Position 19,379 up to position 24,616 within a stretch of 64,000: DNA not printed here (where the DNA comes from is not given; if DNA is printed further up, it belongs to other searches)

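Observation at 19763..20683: Near-identical 153-bp in-frame tandem repeats in a giant lipoprotein gene, a candidate for copy-number (size/antigenic) variation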

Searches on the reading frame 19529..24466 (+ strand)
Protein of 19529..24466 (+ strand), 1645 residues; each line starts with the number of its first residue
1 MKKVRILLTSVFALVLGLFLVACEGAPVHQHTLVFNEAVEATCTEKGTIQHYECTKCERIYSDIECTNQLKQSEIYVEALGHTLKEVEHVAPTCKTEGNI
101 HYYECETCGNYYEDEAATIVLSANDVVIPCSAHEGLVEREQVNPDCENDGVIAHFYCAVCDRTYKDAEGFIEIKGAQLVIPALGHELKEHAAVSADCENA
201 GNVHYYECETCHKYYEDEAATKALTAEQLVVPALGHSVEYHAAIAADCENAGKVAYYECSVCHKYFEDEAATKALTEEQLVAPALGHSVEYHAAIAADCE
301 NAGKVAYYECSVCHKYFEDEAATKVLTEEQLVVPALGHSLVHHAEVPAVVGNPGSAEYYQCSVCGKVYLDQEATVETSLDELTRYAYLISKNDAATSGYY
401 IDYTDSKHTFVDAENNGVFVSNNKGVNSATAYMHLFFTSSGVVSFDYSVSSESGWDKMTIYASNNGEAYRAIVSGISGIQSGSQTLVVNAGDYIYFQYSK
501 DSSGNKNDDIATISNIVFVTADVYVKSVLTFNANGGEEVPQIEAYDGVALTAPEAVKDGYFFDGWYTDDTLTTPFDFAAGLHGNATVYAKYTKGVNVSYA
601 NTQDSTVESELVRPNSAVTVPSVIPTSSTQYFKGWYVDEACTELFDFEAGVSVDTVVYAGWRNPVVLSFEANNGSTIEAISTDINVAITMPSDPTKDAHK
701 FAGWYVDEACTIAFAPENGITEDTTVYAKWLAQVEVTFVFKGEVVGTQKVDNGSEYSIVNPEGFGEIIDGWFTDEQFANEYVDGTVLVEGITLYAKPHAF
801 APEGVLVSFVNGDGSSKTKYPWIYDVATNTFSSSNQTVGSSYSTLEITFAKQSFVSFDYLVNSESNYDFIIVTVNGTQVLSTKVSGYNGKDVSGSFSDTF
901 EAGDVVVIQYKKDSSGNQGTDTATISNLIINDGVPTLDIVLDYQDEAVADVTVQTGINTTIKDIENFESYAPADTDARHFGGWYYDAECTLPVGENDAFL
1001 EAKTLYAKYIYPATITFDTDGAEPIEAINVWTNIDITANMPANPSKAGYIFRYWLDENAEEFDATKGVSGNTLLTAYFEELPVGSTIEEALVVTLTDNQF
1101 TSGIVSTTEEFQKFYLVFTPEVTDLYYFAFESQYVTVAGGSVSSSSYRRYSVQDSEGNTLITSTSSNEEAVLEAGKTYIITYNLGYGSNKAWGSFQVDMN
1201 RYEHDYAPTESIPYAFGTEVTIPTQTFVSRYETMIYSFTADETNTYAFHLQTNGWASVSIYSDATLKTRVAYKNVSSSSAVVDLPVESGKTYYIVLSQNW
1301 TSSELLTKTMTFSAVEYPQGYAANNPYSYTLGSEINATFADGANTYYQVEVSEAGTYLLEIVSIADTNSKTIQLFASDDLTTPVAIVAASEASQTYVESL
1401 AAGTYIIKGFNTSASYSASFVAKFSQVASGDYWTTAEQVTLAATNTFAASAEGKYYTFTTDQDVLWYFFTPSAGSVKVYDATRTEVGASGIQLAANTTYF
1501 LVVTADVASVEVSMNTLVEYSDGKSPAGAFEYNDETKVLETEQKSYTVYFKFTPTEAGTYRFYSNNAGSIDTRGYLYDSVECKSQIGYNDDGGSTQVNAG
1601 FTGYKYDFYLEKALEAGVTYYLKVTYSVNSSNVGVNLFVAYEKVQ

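Call 5: search_protein_families(library=pfam, proteins=[window:19529-24466:+], max_evalue=0.01)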
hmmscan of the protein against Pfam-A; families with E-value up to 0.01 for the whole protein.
window:19529-24466:+ (1645 aa): 2 families
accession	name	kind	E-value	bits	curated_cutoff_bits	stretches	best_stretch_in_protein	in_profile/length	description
PF09479.16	Flg_new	-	3.3e-48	162.1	27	5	529-590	3-65/65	Listeria-Bacteroides repeat domain (List_Bact_rpt)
PF23674.1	RYYR-CCHC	-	0.0034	17.7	27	0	197-218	31-52/79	RYYR-CCHC domain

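Call 12: find_homologous_proteins(query=window:19529-24466:+)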
Query window:19529-24466:+ (1645 aa): 1004 proteins with E <= 0.001 among 8000 candidates; the best 120 are listed.
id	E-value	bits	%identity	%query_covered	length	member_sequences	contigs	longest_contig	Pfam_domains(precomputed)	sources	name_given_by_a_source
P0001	0.0e+0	3530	90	100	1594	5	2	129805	PF09479.17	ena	-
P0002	0.0e+0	2702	72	100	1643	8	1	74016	PF09479.17,PF23674.2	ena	-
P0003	0.0e+0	2229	59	100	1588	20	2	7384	PF09479.17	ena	-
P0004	0.0e+0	2223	60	100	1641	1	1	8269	PF09479.17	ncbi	-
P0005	0.0e+0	2006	53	99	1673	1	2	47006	PF09479.17,PF23674.2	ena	-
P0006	0.0e+0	1964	53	98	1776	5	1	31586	PF09479.17,PF23674.2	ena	-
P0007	0.0e+0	1962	53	98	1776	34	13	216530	PF09479.17,PF23107.2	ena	-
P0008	0.0e+0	1898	54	100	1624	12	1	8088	PF09479.17,PF23674.2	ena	-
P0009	0.0e+0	1869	54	100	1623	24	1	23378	PF09479.17,PF23674.2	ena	-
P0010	0.0e+0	1849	52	100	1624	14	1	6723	PF09479.17,PF23674.2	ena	-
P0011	0.0e+0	1738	52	100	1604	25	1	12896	PF09479.17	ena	-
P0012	0.0e+0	1670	53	89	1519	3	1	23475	PF09479.17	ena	-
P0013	0.0e+0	1435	54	76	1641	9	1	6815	PF09479.17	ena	-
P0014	0.0e+0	1399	54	76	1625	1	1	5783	PF09479.17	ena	-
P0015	0.0e+0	1173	43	89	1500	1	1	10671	PF09479.17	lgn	-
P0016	0.0e+0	1110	42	58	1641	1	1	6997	PF09479.17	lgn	-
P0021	1.5e-234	800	36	25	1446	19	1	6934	PF23447.2,PF23674.2,PF00096.33,PF23455.2,PF13248.12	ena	-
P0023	5.0e-223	762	35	88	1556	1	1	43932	PF09479.17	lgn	-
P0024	4.7e-219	749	37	23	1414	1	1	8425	PF23447.2,PF23674.2,PF02882.26,PF00096.33,PF23455.2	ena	-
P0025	4.9e-217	742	39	21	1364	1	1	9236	PF23447.2,PF23674.2,PF02882.26,PF17032.11,PF00096.33,PF23455.2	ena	-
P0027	2.4e-159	551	38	21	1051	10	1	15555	PF25185.2,PF23447.2,PF13465.13,PF23674.2,PF23104.2,PF19769.5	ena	-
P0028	7.4e-137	476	38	21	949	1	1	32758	PF23447.2,PF23674.2,PF23104.2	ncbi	-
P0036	6.0e-109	384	38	22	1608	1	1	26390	PF13306.13,PF19789.7,PF23674.2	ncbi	-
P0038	3.0e-104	368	35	22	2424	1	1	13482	PF13405.13,PF26182.1,PF02225.28,PF23674.2,PF00404.25,PF02368.25,PF00082.28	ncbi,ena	-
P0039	3.0e-101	358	37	21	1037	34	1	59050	PF25185.2,PF13306.13,PF23674.2,PF01841.26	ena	-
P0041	2.5e-92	329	34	23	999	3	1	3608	PF26743.1,PF23674.2,PF23104.2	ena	-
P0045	1.9e-88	316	28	19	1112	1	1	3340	PF18439.8,PF13894.13,PF23674.2,PF00096.33,PF18998.7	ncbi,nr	ncbi:MAG: hypothetical protein IIY93_10490, partial [Clostridia bacterium]|nr:hypothetical protein [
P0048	7.1e-84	300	35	19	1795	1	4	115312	PF23674.2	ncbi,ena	-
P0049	1.6e-83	299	37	21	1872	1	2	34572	PF23674.2,PF13472.13,PF00657.29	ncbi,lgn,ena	-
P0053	7.2e-81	291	34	20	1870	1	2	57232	PF23674.2,PF13472.13,PF00657.29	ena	-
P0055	1.1e-76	277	33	24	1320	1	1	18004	PF09479.17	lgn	-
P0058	4.6e-76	275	38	15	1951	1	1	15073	PF23674.2,PF00096.33,PF00027.36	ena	-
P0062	2.1e-72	262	35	22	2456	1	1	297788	PF26182.1,PF23447.2,PF02225.28,PF23674.2,PF00404.25,PF02368.25,PF00082.28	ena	-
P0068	2.9e-68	249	32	19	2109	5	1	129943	PF16250.11,PF09479.17,PF00404.25,PF24973.2,PF18998.7,PF26486.1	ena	-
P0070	1.5e-67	246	35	13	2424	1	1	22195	PF09479.17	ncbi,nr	ncbi:MAG: InlB B-repeat-containing protein, partial [Lachnospiraceae bacterium]|nr:InlB B-repeat-con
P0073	5.6e-66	241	27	20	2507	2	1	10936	PF09479.17,PF14529.13,PF03372.30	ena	-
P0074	7.6e-66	241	34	18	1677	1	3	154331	PF25185.2,PF13306.13,PF23674.2,PF02368.25,PF13855.13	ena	-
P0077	1.8e-65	239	26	44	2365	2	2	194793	PF09479.17,PF13306.13,PF19789.7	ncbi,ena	-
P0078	5.6e-65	238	32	21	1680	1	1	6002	PF25185.2,PF13306.13,PF23674.2,PF02368.25,PF13855.13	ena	-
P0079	5.8e-65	238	39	21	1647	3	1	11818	PF06280.19,PF23447.2,PF02225.28,PF23674.2,PF00096.33,PF00395.26,PF00082.28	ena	-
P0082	1.6e-61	226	39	12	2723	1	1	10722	PF13306.13,PF23674.2,PF02368.25,PF13855.13,PF26918.1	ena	-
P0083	3.0e-61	226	31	23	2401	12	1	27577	PF26182.1,PF02225.28,PF23674.2,PF00404.25,PF02368.25,PF00082.28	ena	-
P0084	1.1e-58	217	33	14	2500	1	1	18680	PF13306.13,PF23674.2,PF02368.25,PF13855.13,PF26918.1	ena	-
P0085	1.6e-57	213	30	24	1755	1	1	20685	PF19335.6,PF23674.2,PF00963.25,PF17032.11,PF17026.11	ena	-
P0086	2.2e-57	213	32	20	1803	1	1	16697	PF09479.17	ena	-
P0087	2.7e-57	212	31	20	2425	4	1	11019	PF13306.13,PF23674.2,PF05725.19,PF02368.25,PF13855.13,PF26918.1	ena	-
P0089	9.2e-57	211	38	11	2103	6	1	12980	PF13306.13,PF23674.2,PF02368.25,PF13855.13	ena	-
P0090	2.0e-56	209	31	18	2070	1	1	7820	PF13306.13,PF23674.2,PF02368.25,PF13855.13,PF26918.1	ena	-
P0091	2.3e-56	209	29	21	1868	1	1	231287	PF25185.2,PF13306.13,PF23674.2,PF02368.25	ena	-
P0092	2.5e-56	209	32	21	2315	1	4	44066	PF25185.2,PF13306.13,PF23674.2,PF02368.25,PF13855.13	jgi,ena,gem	-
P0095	9.0e-56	207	31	18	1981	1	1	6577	PF13306.13,PF23674.2,PF02368.25,PF13855.13,PF26918.1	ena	-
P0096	9.2e-56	207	30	18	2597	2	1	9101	PF13306.13,PF23674.2,PF02368.25,PF13855.13,PF26918.1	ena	-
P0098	1.1e-55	207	29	21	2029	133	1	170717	PF25185.2,PF13306.13,PF23674.2,PF02368.25,PF13855.13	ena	-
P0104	2.1e-54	203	29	21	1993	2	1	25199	PF13306.13,PF23674.2,PF02368.25,PF13855.13,PF26918.1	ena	-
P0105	2.4e-54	203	29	21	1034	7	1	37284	PF23674.2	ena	-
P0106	3.1e-54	202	39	9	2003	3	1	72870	PF09479.17,PF00404.25,PF18676.7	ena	-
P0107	4.6e-54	202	34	18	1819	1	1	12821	PF25185.2,PF13306.13,PF23674.2,PF02368.25,PF13855.13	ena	-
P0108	5.5e-54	201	33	18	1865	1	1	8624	PF25185.2,PF13306.13,PF23674.2,PF02368.25,PF13855.13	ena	-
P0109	9.5e-54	201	34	18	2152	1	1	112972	PF25185.2,PF13306.13,PF23674.2,PF02368.25,PF13855.13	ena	-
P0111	5.1e-53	198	34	18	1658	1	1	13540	PF25185.2,PF13306.13,PF23674.2,PF02368.25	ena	-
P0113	7.1e-53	198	34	18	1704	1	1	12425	PF25185.2,PF13306.13,PF23674.2,PF02368.25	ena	-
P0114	7.2e-53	198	34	18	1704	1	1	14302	PF25185.2,PF13306.13,PF23674.2,PF02368.25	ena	-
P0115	7.3e-53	198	34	18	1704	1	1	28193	PF25185.2,PF13306.13,PF23674.2,PF02368.25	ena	-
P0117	9.3e-53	197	34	18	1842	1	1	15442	PF25185.2,PF13306.13,PF23674.2,PF02368.25,PF13855.13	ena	-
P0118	9.9e-53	197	34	18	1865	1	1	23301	PF25185.2,PF13306.13,PF23674.2,PF02368.25,PF13855.13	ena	-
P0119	1.1e-52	197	34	18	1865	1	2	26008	PF25185.2,PF13306.13,PF23674.2,PF02368.25,PF13855.13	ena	-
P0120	1.1e-52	197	34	18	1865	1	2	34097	PF25185.2,PF13306.13,PF23674.2,PF02368.25,PF13855.13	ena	-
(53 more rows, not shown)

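Call 15: list_cluster_members(proteins=[window:19529-24463:+, P0001, P0002])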
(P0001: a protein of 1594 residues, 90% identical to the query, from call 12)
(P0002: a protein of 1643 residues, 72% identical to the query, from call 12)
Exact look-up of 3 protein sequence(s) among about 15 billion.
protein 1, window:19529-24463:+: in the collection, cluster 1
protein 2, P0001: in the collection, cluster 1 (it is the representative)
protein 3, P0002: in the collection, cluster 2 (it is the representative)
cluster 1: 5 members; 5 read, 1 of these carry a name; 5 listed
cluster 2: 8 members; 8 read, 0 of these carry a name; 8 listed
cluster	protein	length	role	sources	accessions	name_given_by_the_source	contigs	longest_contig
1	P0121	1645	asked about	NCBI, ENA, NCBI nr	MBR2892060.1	MAG: InlB B-repeat-containing protein [Bacilli bacterium] | InlB B-repeat-containing protein [Bacilli bacterium]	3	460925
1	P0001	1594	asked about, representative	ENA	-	-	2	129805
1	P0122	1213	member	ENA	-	-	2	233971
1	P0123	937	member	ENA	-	-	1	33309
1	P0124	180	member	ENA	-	-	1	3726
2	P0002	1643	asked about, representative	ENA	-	-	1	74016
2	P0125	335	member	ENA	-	-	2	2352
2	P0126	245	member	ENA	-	-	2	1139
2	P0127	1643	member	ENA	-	-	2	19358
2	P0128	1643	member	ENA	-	-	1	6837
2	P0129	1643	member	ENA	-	-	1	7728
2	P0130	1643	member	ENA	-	-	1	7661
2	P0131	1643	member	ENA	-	-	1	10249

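Call 16: find_encoding_contigs(protein=P0001, flank=10000, max_places=10)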
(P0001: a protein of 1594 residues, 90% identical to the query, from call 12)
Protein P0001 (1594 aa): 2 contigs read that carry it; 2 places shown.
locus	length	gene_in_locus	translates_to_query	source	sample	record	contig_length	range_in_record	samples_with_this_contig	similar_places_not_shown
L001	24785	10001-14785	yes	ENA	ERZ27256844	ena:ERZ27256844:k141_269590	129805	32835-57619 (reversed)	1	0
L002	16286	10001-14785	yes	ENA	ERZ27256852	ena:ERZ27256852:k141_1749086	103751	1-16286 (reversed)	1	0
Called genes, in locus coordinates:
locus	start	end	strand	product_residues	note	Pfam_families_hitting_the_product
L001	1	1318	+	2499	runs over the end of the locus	PF00082:Peptidase_S8, PF02225:PA, PF02368:Big_2 (faint), PF06280:fn3_5 (weak), PF13306:LRR_5, PF13855:LRR_8 (faint), PF12799:LRR_4 (faint), PF13306:LRR_5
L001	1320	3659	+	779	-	-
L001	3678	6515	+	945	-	PF13927:Ig_3 (faint)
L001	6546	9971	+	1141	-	PF07523:Big_3 (faint)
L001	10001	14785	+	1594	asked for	PF09479:Flg_new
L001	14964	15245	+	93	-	PF01250:Ribosomal_S6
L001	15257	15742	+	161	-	PF00436:SSB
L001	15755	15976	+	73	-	PF01084:Ribosomal_S18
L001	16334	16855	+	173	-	PF04892:VanZ-LLP1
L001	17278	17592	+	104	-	PF06445:GyrI-like, PF14526:Cass2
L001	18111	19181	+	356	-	PF01381:HTH_3, PF07022:Phage_CI_repr (faint), PF12844:HTH_19, PF13443:HTH_26 (faint), PF12895:ANAPC3 (faint)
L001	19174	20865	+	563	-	PF00664:ABC_membrane, PF03193:RsgA_GTPase (faint), PF00005:ABC_tran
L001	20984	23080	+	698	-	-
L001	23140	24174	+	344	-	PF00924:MS_channel_2nd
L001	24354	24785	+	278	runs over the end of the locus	PF00144:Beta-lactamase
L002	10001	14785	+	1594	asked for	PF09479:Flg_new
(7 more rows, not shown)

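Call 17: find_encoding_contigs(protein=P0121, flank=10000, max_places=10)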
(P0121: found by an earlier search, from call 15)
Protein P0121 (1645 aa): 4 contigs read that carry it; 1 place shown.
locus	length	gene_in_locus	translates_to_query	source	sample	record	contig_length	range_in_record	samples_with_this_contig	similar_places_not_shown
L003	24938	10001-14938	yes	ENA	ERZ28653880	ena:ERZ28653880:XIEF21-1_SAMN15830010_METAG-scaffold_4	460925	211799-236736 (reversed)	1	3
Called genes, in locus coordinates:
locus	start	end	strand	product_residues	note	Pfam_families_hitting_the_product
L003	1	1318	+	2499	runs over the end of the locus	PF00082:Peptidase_S8, PF02225:PA, PF02368:Big_2 (faint), PF06280:fn3_5 (weak), PF13306:LRR_5, PF13855:LRR_8 (faint), PF12799:LRR_4 (faint), PF13306:LRR_5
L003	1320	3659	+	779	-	-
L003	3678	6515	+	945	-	PF13927:Ig_3 (faint)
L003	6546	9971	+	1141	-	PF07523:Big_3 (faint)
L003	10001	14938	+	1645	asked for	PF09479:Flg_new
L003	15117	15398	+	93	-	PF01250:Ribosomal_S6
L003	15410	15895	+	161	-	PF00436:SSB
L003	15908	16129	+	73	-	PF01084:Ribosomal_S18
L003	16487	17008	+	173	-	PF04892:VanZ-LLP1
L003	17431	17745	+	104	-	PF06445:GyrI-like, PF14526:Cass2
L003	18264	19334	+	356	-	PF01381:HTH_3, PF07022:Phage_CI_repr (faint), PF12844:HTH_19, PF13443:HTH_26 (faint), PF12895:ANAPC3 (faint)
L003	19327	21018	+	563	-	PF00664:ABC_membrane, PF03193:RsgA_GTPase (faint), PF00005:ABC_tran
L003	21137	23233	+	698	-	-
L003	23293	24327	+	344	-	PF00924:MS_channel_2nd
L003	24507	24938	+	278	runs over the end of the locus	PF00144:Beta-lactamase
